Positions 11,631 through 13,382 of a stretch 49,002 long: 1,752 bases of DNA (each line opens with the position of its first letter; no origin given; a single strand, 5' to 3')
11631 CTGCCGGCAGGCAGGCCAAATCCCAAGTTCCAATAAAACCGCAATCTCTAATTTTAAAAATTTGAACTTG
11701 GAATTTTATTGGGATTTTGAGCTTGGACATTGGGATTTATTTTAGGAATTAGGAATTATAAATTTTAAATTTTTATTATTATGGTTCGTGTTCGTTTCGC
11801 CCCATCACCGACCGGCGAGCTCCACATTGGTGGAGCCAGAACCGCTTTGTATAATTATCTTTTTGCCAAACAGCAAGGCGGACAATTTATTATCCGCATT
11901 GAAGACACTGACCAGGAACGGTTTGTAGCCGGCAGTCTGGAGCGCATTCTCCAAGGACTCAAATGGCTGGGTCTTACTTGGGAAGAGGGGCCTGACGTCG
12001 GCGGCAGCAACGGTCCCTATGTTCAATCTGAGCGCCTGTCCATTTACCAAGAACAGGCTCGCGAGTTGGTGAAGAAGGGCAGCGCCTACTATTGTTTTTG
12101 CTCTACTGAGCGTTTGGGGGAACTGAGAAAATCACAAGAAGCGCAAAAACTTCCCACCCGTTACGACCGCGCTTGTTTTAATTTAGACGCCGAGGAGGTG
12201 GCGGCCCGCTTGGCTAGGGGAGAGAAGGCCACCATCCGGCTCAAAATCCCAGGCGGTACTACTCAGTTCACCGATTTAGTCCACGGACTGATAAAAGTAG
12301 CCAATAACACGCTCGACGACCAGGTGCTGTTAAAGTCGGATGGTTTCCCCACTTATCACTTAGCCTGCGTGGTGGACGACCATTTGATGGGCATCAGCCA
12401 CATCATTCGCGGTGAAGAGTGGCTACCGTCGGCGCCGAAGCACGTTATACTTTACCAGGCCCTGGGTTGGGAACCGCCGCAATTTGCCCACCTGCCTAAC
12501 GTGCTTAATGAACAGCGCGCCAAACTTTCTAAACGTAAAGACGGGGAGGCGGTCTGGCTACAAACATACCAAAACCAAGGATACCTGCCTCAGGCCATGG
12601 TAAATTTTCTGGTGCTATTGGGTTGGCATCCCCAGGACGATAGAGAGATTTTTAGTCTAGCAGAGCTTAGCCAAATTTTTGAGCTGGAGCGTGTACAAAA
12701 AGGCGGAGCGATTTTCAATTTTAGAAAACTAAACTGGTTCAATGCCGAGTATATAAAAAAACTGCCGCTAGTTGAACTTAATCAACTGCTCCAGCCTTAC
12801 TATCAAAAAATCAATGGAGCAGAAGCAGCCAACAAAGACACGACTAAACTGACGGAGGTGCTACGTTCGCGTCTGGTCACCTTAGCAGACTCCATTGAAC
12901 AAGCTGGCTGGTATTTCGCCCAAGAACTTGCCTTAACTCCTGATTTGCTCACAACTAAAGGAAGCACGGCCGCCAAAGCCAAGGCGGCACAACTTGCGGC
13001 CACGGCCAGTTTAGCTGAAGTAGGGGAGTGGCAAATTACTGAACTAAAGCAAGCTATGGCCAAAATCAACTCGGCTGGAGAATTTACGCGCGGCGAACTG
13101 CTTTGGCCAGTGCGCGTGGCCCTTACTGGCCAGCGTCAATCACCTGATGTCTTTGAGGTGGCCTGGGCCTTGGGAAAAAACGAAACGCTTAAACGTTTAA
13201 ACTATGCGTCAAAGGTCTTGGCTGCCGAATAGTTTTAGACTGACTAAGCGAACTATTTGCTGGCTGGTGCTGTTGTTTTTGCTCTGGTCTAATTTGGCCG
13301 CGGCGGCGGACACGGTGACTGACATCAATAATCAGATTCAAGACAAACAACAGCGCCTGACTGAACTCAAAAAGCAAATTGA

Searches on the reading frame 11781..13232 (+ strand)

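Call 7: search_protein_families(library=pfam, proteins=[window:11781-13232:+])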
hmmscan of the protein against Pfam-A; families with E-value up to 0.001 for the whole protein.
window:11781-13232:+ (483 aa): 2 families
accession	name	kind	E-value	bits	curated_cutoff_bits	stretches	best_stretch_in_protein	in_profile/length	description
PF00749.27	tRNA-synt_1c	-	6.1e-112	374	23.4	1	1-319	1-314/314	tRNA synthetases class I (E and Q), catalytic domain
PF19269.4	Anticodon_2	-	2.2e-24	86.9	23.6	1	333-476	2-140/141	Anticodon binding domain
